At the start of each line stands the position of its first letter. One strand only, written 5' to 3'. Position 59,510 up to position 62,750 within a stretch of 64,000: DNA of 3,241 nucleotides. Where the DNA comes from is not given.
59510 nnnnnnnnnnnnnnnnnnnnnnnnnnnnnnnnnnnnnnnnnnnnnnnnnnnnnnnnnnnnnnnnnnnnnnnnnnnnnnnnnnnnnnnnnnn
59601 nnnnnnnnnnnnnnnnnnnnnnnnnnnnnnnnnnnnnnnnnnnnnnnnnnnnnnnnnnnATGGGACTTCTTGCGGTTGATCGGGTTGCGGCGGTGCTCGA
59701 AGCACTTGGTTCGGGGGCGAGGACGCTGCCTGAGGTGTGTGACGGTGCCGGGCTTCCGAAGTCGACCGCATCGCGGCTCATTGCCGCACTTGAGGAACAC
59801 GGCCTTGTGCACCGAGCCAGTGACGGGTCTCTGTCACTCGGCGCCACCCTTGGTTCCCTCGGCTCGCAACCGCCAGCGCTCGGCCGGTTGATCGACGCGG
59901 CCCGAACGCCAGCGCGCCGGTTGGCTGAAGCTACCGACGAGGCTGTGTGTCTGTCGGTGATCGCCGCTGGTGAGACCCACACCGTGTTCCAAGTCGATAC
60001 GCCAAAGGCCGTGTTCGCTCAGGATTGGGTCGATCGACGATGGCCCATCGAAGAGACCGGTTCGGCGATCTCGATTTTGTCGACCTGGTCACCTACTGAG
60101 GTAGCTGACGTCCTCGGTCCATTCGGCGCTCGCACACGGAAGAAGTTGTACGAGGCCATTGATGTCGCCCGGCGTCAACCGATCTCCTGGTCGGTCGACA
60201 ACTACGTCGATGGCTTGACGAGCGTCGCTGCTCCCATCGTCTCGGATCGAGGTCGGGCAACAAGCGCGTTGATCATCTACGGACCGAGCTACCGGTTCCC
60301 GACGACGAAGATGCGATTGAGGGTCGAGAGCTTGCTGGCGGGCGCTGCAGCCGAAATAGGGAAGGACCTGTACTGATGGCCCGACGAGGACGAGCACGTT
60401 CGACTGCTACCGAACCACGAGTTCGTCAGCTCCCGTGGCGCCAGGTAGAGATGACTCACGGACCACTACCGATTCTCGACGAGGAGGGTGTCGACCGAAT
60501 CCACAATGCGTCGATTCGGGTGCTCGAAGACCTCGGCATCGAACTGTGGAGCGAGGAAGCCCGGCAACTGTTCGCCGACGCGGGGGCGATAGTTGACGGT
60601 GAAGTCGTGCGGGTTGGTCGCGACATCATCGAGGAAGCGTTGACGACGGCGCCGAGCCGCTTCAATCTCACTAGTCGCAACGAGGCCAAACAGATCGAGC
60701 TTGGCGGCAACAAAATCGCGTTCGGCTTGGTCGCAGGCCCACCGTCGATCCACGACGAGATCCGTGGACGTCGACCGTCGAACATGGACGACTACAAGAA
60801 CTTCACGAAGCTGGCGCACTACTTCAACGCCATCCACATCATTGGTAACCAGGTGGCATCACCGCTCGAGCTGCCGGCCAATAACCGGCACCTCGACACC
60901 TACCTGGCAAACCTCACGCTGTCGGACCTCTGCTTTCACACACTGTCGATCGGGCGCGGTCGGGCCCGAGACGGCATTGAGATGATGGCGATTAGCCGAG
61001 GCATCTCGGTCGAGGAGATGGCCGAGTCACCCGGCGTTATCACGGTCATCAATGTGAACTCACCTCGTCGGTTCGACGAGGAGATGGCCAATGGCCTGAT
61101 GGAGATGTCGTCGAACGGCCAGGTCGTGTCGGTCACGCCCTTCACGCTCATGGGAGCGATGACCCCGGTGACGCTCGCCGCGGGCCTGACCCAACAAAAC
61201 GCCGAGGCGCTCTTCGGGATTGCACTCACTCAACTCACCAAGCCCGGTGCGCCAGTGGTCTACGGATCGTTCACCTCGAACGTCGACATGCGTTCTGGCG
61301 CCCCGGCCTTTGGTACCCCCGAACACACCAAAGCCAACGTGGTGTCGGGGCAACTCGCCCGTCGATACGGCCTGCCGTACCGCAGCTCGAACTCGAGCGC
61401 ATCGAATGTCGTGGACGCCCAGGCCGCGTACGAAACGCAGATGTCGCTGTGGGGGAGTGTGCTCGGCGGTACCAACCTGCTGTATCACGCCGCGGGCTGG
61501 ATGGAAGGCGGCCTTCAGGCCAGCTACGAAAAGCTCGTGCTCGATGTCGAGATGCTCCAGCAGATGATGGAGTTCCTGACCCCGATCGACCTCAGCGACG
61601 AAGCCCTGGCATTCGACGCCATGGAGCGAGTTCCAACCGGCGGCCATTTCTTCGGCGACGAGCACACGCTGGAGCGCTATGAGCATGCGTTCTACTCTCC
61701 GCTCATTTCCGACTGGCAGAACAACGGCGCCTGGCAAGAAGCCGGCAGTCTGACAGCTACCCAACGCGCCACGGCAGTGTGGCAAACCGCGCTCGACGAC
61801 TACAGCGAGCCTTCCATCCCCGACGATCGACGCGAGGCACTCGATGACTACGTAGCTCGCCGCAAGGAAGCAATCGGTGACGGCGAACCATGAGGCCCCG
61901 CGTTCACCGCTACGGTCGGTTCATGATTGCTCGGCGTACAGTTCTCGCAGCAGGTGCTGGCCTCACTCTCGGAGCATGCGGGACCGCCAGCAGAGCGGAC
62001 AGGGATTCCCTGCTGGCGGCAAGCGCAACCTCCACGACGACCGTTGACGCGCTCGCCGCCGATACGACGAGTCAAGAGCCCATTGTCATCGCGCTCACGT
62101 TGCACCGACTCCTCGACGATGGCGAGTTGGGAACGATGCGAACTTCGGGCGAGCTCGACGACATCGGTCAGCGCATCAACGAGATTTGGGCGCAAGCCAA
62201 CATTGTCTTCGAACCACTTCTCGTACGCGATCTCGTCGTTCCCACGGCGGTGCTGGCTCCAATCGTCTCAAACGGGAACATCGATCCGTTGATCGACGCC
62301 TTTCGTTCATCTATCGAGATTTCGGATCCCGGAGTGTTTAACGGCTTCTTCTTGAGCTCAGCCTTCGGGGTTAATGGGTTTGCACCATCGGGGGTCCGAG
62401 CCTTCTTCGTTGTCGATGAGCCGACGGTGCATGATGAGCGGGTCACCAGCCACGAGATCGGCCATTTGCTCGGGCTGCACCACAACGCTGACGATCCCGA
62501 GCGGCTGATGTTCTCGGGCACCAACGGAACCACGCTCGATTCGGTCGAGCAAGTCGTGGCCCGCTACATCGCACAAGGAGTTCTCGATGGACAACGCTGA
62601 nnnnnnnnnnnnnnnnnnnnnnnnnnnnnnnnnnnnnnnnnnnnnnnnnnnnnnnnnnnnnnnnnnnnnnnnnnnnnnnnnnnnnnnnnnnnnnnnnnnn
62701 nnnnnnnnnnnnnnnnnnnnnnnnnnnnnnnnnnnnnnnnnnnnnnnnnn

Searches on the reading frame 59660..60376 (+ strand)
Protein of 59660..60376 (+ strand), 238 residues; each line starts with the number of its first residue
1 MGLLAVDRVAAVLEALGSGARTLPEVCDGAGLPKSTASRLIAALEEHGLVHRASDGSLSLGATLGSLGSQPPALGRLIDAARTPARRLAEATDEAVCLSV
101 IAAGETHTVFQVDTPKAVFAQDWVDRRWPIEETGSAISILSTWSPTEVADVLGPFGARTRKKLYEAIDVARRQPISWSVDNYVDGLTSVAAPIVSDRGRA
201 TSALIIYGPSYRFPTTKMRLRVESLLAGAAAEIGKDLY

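Call 10: search_protein_families(library=pfam, proteins=[window:59660-60376:+], max_evalue=0.001)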
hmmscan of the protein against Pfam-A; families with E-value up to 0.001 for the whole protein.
window:59660-60376:+ (238 aa): 5 families
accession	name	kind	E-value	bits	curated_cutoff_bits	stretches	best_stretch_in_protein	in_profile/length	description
PF01614.24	IclR_C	-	1.5e-14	54.4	24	1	77-232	9-171/174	Bacterial transcriptional regulator IclR C-terminal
PF09339.16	HTH_IclR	-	1.4e-13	50.9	22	1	5-52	1-50/52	IclR helix-turn-helix domain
PF25213.1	HVO_A0261_N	-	5.5e-08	33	35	1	3-55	7-59/86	HVO_A0261 N-terminal domain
PF12840.13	HTH_20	-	7.7e-08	32.6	27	1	10-51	7-49/51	Helix-turn-helix domain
PF12802.13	MarR_2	-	1.7e-07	31.7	27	1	10-55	8-55/61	MarR family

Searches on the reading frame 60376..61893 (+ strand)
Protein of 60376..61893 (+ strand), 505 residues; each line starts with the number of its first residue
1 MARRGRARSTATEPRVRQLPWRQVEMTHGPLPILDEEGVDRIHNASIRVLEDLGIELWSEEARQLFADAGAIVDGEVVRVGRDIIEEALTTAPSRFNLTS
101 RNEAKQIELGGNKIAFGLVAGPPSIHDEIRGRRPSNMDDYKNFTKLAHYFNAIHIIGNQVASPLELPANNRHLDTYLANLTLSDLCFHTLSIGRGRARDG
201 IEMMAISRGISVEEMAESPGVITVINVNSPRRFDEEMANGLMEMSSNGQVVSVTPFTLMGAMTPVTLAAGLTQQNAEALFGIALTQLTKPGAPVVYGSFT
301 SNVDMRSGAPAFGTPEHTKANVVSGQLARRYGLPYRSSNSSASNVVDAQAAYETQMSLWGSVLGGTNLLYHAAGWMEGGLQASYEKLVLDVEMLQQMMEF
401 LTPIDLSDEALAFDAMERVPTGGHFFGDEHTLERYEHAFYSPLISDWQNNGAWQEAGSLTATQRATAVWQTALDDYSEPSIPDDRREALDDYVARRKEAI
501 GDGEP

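Call 10: search_protein_families(library=pfam, proteins=[window:60376-61893:+], max_evalue=0.001)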
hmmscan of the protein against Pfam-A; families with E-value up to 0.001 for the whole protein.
window:60376-61893:+ (505 aa): 1 family
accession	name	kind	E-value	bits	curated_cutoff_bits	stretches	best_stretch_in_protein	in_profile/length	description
PF06253.16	MTTB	-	1.6e-200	666.8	25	1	4-501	3-500/500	Trimethylamine methyltransferase (MTTB)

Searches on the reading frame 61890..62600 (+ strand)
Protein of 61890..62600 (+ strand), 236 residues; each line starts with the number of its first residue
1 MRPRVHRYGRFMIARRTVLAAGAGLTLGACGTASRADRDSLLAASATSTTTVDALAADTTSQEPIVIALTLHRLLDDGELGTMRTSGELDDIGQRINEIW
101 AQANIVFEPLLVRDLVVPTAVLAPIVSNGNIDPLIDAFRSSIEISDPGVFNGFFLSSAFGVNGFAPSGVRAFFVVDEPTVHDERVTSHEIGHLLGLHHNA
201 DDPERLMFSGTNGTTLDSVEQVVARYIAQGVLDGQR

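Call 10: search_protein_families(library=pfam, proteins=[window:61890-62600:+], max_evalue=0.001)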
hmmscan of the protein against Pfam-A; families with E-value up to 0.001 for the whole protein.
window:61890-62600:+ (236 aa): 1 family
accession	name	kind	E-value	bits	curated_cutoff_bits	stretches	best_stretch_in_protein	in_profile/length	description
PF00413.30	Peptidase_M10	-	0.00033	21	24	1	183-209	109-134/159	Matrixin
